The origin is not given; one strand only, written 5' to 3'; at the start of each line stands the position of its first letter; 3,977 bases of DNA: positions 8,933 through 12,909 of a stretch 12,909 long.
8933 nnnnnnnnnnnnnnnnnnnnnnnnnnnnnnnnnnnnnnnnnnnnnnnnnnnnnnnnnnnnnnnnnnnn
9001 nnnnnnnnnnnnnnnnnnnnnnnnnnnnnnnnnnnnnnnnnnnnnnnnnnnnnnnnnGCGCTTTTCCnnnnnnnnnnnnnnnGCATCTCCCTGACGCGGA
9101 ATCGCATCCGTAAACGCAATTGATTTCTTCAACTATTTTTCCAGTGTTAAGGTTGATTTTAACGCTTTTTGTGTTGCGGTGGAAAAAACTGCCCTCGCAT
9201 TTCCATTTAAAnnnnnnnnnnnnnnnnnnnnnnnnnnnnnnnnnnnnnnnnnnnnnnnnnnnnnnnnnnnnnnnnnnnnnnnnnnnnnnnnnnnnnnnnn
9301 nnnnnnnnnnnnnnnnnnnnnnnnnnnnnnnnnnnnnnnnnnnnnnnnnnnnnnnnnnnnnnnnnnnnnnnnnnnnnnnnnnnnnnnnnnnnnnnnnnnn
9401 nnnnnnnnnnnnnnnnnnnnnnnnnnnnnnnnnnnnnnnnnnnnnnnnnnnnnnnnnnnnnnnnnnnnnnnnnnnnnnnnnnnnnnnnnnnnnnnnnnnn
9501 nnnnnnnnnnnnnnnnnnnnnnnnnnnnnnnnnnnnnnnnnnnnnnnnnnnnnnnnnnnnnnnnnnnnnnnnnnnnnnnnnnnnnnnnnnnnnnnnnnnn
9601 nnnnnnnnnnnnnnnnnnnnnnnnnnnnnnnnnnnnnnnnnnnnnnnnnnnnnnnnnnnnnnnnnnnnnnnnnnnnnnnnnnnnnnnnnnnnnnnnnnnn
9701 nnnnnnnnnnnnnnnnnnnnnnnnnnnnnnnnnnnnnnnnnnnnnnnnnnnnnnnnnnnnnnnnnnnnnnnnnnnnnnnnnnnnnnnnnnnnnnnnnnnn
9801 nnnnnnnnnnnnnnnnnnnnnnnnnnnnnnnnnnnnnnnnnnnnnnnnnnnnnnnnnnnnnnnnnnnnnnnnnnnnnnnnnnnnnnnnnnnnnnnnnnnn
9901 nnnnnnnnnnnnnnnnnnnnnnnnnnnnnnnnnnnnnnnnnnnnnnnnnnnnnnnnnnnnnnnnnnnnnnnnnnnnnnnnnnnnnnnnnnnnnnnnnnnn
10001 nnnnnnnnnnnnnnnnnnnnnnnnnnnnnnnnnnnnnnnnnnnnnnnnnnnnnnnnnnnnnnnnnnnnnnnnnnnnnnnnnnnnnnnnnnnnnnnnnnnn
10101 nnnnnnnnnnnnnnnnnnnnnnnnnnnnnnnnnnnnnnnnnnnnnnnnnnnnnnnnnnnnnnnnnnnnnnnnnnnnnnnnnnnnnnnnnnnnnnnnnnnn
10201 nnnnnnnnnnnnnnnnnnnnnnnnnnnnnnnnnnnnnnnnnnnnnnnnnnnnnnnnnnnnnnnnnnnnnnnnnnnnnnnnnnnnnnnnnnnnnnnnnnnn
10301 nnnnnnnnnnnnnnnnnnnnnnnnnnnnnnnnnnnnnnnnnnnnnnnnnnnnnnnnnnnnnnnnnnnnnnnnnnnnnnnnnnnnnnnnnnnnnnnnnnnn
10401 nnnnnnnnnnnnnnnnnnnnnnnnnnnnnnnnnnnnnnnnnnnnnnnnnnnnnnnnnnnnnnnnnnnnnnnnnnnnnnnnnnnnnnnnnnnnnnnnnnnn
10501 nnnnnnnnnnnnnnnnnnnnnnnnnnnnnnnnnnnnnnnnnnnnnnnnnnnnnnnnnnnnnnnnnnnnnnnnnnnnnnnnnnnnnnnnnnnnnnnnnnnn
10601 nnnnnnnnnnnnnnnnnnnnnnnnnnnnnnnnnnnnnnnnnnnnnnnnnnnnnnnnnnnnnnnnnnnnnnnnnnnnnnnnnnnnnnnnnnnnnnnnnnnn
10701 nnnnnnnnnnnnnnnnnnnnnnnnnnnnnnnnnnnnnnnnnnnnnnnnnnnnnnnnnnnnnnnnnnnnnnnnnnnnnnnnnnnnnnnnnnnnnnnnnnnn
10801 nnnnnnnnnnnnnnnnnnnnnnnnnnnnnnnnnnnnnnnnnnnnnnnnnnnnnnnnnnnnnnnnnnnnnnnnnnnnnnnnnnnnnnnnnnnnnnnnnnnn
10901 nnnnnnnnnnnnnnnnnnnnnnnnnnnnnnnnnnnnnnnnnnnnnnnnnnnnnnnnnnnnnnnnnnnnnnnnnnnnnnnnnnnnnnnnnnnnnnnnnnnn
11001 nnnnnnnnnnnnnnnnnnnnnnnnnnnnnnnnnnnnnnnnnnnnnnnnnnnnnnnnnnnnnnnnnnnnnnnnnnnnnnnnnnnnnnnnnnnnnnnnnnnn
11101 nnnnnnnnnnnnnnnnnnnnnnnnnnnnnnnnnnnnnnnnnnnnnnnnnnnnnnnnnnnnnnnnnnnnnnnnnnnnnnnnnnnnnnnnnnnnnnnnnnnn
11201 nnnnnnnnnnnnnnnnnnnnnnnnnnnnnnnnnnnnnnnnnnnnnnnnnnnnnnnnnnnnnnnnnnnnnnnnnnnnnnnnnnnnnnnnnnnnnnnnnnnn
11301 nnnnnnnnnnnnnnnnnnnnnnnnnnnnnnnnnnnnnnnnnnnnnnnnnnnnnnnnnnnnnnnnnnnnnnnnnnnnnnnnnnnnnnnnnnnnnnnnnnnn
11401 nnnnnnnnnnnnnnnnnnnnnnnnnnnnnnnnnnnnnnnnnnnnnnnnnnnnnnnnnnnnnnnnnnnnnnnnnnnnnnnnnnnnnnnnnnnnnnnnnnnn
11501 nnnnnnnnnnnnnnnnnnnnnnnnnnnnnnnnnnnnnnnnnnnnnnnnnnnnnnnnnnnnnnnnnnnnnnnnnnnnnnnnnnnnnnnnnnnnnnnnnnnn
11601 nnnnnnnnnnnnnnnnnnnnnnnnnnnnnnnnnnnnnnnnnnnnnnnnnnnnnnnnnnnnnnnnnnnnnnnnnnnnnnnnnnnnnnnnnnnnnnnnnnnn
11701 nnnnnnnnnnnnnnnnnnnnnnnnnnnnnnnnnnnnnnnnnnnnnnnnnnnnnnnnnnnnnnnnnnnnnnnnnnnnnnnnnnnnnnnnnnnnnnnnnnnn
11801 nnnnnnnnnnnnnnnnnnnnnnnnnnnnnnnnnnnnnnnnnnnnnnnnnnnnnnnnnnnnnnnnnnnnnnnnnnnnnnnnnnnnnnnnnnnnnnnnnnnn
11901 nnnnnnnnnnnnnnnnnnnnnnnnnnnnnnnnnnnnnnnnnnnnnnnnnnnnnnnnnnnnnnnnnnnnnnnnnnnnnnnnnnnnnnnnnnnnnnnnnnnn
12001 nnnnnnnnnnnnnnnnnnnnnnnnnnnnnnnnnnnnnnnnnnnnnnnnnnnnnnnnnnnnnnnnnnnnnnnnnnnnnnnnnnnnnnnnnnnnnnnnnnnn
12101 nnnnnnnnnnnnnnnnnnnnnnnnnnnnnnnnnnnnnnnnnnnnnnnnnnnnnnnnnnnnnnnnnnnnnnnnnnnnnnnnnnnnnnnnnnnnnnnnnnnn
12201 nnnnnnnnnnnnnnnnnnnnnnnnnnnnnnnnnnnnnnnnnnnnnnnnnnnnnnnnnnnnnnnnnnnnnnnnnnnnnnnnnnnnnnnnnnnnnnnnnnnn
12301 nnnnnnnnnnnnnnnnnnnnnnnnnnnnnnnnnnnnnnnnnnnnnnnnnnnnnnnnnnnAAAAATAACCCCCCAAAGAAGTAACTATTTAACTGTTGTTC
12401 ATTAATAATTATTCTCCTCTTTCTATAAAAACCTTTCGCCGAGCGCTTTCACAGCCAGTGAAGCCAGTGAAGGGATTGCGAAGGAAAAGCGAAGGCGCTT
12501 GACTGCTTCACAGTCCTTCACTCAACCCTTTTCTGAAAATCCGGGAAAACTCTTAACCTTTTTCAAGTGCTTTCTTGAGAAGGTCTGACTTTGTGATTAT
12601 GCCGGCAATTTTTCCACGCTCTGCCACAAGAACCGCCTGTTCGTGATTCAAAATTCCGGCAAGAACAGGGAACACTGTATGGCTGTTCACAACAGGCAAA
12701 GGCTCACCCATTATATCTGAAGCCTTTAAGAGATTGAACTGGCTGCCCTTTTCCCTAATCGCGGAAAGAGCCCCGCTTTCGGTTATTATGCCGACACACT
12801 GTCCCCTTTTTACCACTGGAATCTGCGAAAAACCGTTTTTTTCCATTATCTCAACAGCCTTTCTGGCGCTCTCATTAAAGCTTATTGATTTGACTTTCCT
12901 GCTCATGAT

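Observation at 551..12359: The whole locus is an all-secreted convergent island with no enzymes: candidate multi-component cell-surface/attachment system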

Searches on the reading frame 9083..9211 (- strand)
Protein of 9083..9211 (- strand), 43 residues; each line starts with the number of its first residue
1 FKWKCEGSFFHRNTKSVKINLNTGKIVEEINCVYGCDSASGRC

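Call 61: search_protein_representatives(alignment_id=A3)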
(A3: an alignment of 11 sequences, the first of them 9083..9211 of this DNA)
Query: 11 sequences, 38 profile positions. Proteins with E-value up to 0.001 (for the whole library): 39; up to 1e-10: 13; up to 1e-30: 0. The best 39 are listed.
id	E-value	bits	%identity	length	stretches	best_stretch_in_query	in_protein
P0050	2.8e-28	114.5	-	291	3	1-38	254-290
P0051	8.9e-22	93.7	-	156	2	1-38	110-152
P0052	3.3e-19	85.5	-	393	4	1-38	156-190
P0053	8.5e-18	80.9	-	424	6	1-38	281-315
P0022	2.3e-16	76.4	-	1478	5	2-38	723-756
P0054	3.5e-16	75.8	-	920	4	2-38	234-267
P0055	6.1e-14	68.6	-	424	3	2-38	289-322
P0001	6.2e-14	68.6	-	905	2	1-38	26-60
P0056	2.1e-13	66.9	-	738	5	2-38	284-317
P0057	2.3e-13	66.7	-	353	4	2-38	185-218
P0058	3.4e-13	66.2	-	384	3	2-38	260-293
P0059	7.4e-13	65.1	-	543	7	2-38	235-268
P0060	3.5e-12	63.0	-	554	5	1-38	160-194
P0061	1.4e-10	57.8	-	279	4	2-38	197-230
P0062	1.6e-09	54.5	-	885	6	4-38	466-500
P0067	1.2e-06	45.2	-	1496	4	2-38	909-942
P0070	2.9e-06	44.0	-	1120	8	3-38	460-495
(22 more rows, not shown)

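Call 62: list_cluster_members(proteins=[P0052, P0053, P0054, P0055, P0056, P0057, P0059, P0060, P0062, P0070])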
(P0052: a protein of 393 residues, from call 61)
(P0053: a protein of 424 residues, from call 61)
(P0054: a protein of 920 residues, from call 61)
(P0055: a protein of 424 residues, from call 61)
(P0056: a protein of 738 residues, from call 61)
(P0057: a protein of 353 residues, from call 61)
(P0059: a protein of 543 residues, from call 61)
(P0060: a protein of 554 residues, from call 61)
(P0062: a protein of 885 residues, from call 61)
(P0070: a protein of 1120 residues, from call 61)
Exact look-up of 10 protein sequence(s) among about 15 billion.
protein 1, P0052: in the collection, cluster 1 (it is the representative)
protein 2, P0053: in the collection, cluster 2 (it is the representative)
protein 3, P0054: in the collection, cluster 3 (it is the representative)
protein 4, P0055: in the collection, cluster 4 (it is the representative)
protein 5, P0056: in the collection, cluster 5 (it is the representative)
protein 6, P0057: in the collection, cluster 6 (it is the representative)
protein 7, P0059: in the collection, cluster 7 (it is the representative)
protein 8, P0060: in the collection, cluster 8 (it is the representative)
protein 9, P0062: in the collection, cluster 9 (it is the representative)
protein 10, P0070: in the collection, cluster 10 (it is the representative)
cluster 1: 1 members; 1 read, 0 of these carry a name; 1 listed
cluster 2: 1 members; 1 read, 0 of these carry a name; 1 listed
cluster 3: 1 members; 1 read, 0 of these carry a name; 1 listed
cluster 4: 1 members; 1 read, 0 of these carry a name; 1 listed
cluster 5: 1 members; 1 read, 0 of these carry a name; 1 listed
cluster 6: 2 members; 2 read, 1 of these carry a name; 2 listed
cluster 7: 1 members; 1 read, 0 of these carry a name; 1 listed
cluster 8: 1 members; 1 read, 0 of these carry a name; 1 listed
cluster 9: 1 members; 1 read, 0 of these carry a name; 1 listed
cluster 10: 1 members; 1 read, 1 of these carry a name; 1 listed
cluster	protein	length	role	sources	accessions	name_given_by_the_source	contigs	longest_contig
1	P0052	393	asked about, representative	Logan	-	-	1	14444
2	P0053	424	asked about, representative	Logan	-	-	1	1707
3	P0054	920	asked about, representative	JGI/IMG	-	-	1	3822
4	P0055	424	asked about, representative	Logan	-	-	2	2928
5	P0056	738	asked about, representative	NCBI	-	-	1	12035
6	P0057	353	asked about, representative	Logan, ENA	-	-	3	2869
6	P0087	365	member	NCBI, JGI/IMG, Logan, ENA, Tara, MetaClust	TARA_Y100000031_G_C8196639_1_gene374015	hypothetical protein | strand:- start:30 stop:1127 length:1098 start_codon:yes stop_codon:yes gene_type:complete | TARA_039_MES_0.22-1.6_C8196639_1_gene374015 "" ""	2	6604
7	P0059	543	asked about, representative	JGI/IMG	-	-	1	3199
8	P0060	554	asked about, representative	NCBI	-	-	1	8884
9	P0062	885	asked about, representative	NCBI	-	-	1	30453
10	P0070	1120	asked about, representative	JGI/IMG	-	hypothetical protein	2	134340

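Call 63: search_protein_families(library=pfam, proteins=[P0052, P0053, P0054, P0056, P0059, P0060, P0062, P0067, P0070], max_evalue=0.001)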
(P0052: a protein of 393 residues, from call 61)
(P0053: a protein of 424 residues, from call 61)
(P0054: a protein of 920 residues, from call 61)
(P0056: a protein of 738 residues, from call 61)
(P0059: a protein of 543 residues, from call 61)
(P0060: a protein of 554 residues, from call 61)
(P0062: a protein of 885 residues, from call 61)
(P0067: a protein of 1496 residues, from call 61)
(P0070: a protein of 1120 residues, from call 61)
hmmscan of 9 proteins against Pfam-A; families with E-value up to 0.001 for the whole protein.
P0052 (393 aa): 0 families

P0053 (424 aa): 0 families

P0054 (920 aa): 0 families

P0056 (738 aa): 0 families

P0059 (543 aa): 0 families

P0060 (554 aa): 0 families

P0062 (885 aa): 0 families

P0067 (1496 aa): 1 family
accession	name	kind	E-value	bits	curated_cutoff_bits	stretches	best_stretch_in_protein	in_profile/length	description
PF18884.5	TSP3_bac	-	0.00013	22.1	25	1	1088-1108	1-21/22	Bacterial TSP3 repeat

P0070 (1120 aa): 2 families
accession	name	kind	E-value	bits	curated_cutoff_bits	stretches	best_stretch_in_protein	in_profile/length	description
PF07495.19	Y_Y_Y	-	7.2e-06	26.2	26.6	0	1009-1060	9-52/65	Y_Y_Y domain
PF07705.17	CARDB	-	2.4e-05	24.9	22.7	0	874-943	13-85/101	CARDB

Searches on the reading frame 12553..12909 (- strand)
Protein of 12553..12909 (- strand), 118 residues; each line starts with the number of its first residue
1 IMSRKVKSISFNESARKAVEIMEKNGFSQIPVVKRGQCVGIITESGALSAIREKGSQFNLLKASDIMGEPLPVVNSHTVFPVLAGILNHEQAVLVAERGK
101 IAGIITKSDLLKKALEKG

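Call 3: search_protein_families(library=pfam, proteins=[window:12553-12909:-], max_evalue=0.1)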
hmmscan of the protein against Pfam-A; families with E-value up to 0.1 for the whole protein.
window:12553-12909:- (118 aa): 2 families
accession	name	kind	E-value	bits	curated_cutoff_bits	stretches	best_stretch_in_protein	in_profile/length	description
PF00571.33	CBS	-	4e-20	72.3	24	2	1-52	4-56/57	CBS domain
PF05198.21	IF3_N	-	0.074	13.7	26.9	0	90-118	8-36/70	Translation initiation factor IF-3, N-terminal domain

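Call 4: search_protein_families(library=ncbifam, proteins=[window:12553-12909:-], max_evalue=0.1)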
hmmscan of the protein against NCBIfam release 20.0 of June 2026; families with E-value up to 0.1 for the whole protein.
window:12553-12909:- (118 aa): 19 families
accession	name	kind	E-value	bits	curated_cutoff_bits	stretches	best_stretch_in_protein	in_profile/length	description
TIGR01137.1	cysta_beta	equivalog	3.4e-12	45.8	510.25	1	8-112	350-454/457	cystathionine beta-synthase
NF053863.1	DS11_antiphage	equivalog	2.6e-11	43.2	260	1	4-112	83-190/305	CBS domain-containing anti-phage protein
NF041630.1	CBS_CbpB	equivalog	7e-09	35.7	125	1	3-113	18-134/143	cyclic-di-AMP-binding protein CbpB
NF011447.0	PRK14869.2-3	equivalog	2.4e-07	29.7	522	1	1-46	73-119/540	putative manganese-dependent inorganic diphosphatase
NF041552.1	TF_PrdR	equivalog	2.4e-07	29.5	795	1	1-46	75-120/577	sigma-54 dependent transcriptional regulator PrdR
TIGR01302.1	IMP_dehydrog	equivalog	2.2e-06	26.8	481.5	1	4-113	88-199/450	IMP dehydrogenase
NF011442.0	PRK14869.1-4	equivalog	2.8e-06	26.1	400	1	5-47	79-122/543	putative manganese-dependent inorganic diphosphatase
NF005869.0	PRK07807.1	equivalog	4.4e-05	22.7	549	1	9-115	102-205/479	GuaB1 family IMP dehydrogenase-related protein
NF052358.1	GMPRedGuaB1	equivalog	0.00026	20.2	675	1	9-115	102-205/479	GMP reductase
TIGR01303.1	IMP_DH_rel_1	equivalog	0.00088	18.3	562.75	1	12-115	104-203/475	GuaB1 family IMP dehydrogenase-related protein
NF053704.1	TransRegCcpNBacil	equivalog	0.003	17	260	1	57-116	71-132/208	transcriptional regulator CcpN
TIGR01186.1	proV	subfamily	0.0033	16.6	326.6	1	8-112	254-355/363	betaine/proline/choline family ABC transporter ATP-binding protein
NF053603.1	HhpR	exception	0.0043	16.3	520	1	3-113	68-182/282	CBS domain-containing high hydrostatic pressure regulator HhpR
NF011443.0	PRK14869.1-5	equivalog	0.0076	14.7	335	1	3-117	76-182/546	putative manganese-dependent inorganic diphosphatase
NF011441.0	PRK14869.1-3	equivalog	0.011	14.4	753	1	5-52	77-125/548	putative manganese-dependent inorganic diphosphatase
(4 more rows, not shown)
